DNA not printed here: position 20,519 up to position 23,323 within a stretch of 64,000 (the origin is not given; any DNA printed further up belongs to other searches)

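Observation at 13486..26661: Bam(DEFGHI)-like HdrA/HdrL-NuoEFG-HdrD electron module wired to EtfAB and an acyl-CoA dehydrogenase: candidate undescribed flavin-based bifurcating/confurcating complex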

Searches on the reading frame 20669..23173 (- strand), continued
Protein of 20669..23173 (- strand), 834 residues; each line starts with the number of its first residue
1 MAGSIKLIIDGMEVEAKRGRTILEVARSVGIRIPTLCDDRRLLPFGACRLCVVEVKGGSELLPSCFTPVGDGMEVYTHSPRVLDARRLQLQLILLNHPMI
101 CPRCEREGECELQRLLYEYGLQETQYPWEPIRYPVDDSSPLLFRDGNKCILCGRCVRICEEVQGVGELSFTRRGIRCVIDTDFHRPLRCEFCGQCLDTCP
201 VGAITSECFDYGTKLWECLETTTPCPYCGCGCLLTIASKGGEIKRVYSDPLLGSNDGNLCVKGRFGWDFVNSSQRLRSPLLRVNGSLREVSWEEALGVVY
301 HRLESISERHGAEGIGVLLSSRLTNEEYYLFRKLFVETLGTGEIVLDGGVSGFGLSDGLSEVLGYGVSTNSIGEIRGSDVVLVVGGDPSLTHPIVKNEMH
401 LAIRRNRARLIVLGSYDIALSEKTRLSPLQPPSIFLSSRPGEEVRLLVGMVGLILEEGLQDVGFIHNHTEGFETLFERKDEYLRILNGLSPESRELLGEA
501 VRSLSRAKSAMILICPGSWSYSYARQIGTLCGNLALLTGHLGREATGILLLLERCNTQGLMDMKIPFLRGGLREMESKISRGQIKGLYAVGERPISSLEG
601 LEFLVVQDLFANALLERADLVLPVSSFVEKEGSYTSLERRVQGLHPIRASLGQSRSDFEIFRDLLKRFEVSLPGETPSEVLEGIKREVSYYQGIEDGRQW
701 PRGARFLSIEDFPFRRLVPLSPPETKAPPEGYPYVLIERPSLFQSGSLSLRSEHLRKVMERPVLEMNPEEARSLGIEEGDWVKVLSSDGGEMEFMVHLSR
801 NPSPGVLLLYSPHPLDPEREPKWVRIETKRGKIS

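Call 56: list_cluster_members(proteins=[P0001, P0004, P0059, P0049, P0093, P0114])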
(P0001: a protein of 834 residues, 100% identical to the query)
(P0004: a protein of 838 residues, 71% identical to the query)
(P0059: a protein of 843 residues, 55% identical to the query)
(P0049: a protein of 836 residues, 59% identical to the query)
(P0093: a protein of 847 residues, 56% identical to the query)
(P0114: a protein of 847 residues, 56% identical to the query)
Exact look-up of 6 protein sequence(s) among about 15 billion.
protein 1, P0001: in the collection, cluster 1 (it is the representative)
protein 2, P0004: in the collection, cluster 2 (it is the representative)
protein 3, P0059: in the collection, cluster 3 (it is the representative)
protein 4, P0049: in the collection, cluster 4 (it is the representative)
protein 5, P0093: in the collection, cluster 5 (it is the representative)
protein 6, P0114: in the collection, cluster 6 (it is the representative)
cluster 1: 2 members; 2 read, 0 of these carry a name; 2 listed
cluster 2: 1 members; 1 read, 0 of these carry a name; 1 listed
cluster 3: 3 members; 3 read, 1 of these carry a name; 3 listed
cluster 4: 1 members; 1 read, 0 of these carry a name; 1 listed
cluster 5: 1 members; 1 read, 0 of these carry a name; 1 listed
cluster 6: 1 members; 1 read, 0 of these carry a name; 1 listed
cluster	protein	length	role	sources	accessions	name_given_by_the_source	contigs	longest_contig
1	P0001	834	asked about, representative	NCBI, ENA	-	-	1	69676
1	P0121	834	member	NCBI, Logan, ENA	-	-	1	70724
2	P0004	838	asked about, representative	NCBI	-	-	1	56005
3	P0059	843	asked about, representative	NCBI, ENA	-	-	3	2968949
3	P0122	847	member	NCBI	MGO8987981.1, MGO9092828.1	MAG: molybdopterin-dependent oxidoreductase [bacterium]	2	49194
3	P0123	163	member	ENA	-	-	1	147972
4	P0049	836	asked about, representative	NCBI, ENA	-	-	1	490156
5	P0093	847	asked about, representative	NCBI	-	-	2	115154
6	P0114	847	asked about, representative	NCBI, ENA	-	-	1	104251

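Call 71: search_protein_families(library=pfam, proteins=[L064:33-4355:+, L064:4992-5663:+, L064:5660-6550:+, L064:6702-7490:+, L084:6803-7807:+, L084:7804-8409:+, L084:8410-9306:+, L084:9327-11594:+, L084:11608-12165:+, L084:90-1307:+], max_evalue=0.000001)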
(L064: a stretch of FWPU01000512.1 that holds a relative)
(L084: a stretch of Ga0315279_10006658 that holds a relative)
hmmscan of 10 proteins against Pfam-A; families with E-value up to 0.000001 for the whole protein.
L064:33-4355:+ (1440 aa): 20 families
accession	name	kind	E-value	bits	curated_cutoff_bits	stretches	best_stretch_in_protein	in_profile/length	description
PF07992.20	Pyr_redox_2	-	1.7e-59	202.1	26.1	3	214-512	2-291/291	Pyridine nucleotide-disulphide oxidoreductase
PF13738.12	Pyr_redox_3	-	7e-19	68.6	30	1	297-496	123-305/305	Pyridine nucleotide-disulphide oxidoreductase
PF14691.11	Fer4_20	-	4.1e-18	65.7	25.8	1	122-198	29-108/113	Dihydroprymidine dehydrogenase domain II, 4Fe-4S cluster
PF13450.12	NAD_binding_8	-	9.3e-17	61.5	21.9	1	217-252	1-36/68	NAD(P)-binding Rossmann-like domain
PF00070.33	Pyr_redox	-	1e-14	55.3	22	0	1031-1095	2-71/82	Pyridine nucleotide-disulphide oxidoreductase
PF01266.30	DAO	-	3.1e-13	50.4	27.9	0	214-249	1-37/353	FAD dependent oxidoreductase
PF12831.13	FAD_oxidored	-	8.1e-13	48.9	27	0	1032-1091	3-69/416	FAD dependent oxidoreductase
PF00890.30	FAD_binding_2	-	3.1e-12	46.9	20.4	0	1031-1065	2-36/414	FAD binding domain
PF00037.32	Fer4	-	1.7e-10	40.7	21.1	0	1400-1422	2-24/24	4Fe-4S binding domain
PF03486.20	HI0933_like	-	5.3e-10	39.6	50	0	214-248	2-36/244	HI0933-like protein Rossmann domain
PF01262.27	AlaDh_PNT_C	-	2.8e-09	37.1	23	0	337-378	20-62/214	Alanine dehydrogenase/PNT, C-terminal domain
PF01494.25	FAD_binding_3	-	3.9e-09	36.6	22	0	214-246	3-35/349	FAD binding domain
PF01946.23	Thi4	-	3.8e-08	33.3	26.2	0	209-254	14-60/235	Thi4 family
PF14697.11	Fer4_21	-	6.1e-08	33.1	35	1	1369-1423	1-59/59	4Fe-4S dicluster domain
PF12797.12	Fer4_2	-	6.3e-08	32.5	24.5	0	68-87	3-22/22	4Fe-4S binding domain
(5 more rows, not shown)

L064:4992-5663:+ (223 aa): 1 family
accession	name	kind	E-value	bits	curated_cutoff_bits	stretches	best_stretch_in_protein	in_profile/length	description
PF12225.13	DUF5981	-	4.5e-36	122.9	23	1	112-204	2-94/95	Methylene-tetrahydrofolate reductase C terminal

L064:5660-6550:+ (296 aa): 1 family
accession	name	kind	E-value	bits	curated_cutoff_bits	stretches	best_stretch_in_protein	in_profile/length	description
PF02219.23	MTHFR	-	2e-45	155.8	24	1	8-294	3-286/287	Methylenetetrahydrofolate reductase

L064:6702-7490:+ (262 aa): 5 families
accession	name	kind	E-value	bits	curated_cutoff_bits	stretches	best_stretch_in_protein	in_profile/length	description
PF01656.29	CbiA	-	4.1e-21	75.7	25.4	1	3-227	2-118/125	CobQ/CobB/MinD/ParA nucleotide binding domain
PF13614.12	AAA_31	-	9e-12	45.7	27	1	7-60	9-55/177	AAA domain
PF02374.21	ArsA_ATPase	-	3.7e-10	40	24.3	1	3-49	4-50/305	Anion-transporting ATPase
PF10609.15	ParA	-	1.8e-07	31.3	27.1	0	5-37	9-41/246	NUBPL iron-transfer P-loop NTPase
PF00142.24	Fer4_NifH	-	7.6e-07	29.3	25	0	1-41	1-41/271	4Fe-4S iron sulfur cluster binding proteins, NifH/frxC family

L084:6803-7807:+ (334 aa): 3 families
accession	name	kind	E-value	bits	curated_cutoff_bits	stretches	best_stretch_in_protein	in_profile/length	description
PF22113.1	Mtrc-MtrF_II-IV_dom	-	8.3e-09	35.6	30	0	227-260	6-41/176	Outer membrane cytochrome MtrC/MtrF-like, domains II/IV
PF14537.11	Cytochrom_c3_2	-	1.2e-08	35.7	25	0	185-255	23-79/79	Cytochrome c3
PF14522.11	Cytochrome_C7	-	1.2e-07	31.9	24.8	0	161-200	14-53/67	Cytochrome c7 and related cytochrome c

L084:7804-8409:+ (201 aa): 7 families
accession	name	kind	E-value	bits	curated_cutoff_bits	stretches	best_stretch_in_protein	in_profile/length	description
PF13247.11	Fer4_11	-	6.8e-24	84.4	26.2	1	58-152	3-99/100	4Fe-4S dicluster domain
PF13237.11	Fer4_10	-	2.2e-13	50.3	25.5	1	90-144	2-53/53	4Fe-4S dicluster domain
PF12837.12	Fer4_6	-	4.7e-11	42.5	25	1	89-111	1-23/24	4Fe-4S binding domain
PF12838.12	Fer4_7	-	6.8e-11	42.9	27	0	65-111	2-52/52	4Fe-4S dicluster domain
PF12797.12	Fer4_2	-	1.4e-10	40.8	24.5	0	89-109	2-22/22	4Fe-4S binding domain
PF13187.11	Fer4_9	-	4.4e-09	36.7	27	0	96-146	1-50/52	4Fe-4S dicluster domain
PF00037.32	Fer4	-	6.1e-09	35.8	21.1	1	91-111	2-22/24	4Fe-4S binding domain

L084:8410-9306:+ (298 aa): 1 family
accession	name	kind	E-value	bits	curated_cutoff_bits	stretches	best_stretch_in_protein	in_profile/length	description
PF03916.19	NrfD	-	2.1e-47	162.7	25.8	1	13-293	9-309/313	Polysulphide reductase, NrfD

L084:9327-11594:+ (755 aa): 3 families
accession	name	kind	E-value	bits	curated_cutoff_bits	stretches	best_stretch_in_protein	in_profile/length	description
PF00384.28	Molybdopterin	-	1.4e-34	120.1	24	1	104-474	1-319/353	Molybdopterin oxidoreductase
PF04879.21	Molybdop_Fe4S4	-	4.2e-12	46.3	22.7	1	49-97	3-51/55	Molybdopterin oxidoreductase Fe4S4 domain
PF01568.27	Molydop_binding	-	3.2e-11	43.7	26.8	1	627-695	13-82/110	Molydopterin dinucleotide binding domain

L084:11608-12165:+ (185 aa): 3 families
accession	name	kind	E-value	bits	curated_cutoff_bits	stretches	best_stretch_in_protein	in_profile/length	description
PF14522.11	Cytochrome_C7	-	1.7e-11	44.2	24.8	0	118-177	3-66/67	Cytochrome c7 and related cytochrome c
PF09699.15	Paired_CXXCH_1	-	1.6e-09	37.7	20.6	0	64-101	3-38/41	Doubled CXXCH motif (Paired_CXXCH_1)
PF03264.19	Cytochrom_NNT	-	3.6e-07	30.5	24.1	0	15-74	10-73/174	NapC/NirT cytochrome c family, N-terminal region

L084:90-1307:+ (405 aa): 6 families
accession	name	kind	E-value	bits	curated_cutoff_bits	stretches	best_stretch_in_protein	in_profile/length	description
PF07992.20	Pyr_redox_2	-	4.2e-34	118.7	26.1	1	27-322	2-291/291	Pyridine nucleotide-disulphide oxidoreductase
PF13738.12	Pyr_redox_3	-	2.1e-11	44.1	30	0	113-217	126-235/305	Pyridine nucleotide-disulphide oxidoreductase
PF00070.33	Pyr_redox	-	7.5e-10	39.6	22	0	158-229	1-76/82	Pyridine nucleotide-disulphide oxidoreductase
PF13450.12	NAD_binding_8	-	1.2e-08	35.5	21.9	1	30-65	1-36/68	NAD(P)-binding Rossmann-like domain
PF01266.30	DAO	-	1.5e-08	35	27.9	0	27-61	1-35/353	FAD dependent oxidoreductase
PF12831.13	FAD_oxidored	-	4e-08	33.4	27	0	28-68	2-42/416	FAD dependent oxidoreductase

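Call 74: search_protein_families(library=pfam, proteins=[L007:8552-9949:+, L007:6275-6658:+], max_evalue=0.001)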
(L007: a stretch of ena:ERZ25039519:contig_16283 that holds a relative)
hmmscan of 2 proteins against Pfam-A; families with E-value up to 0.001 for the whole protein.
L007:8552-9949:+ (465 aa): 0 families

L007:6275-6658:+ (127 aa): 0 families
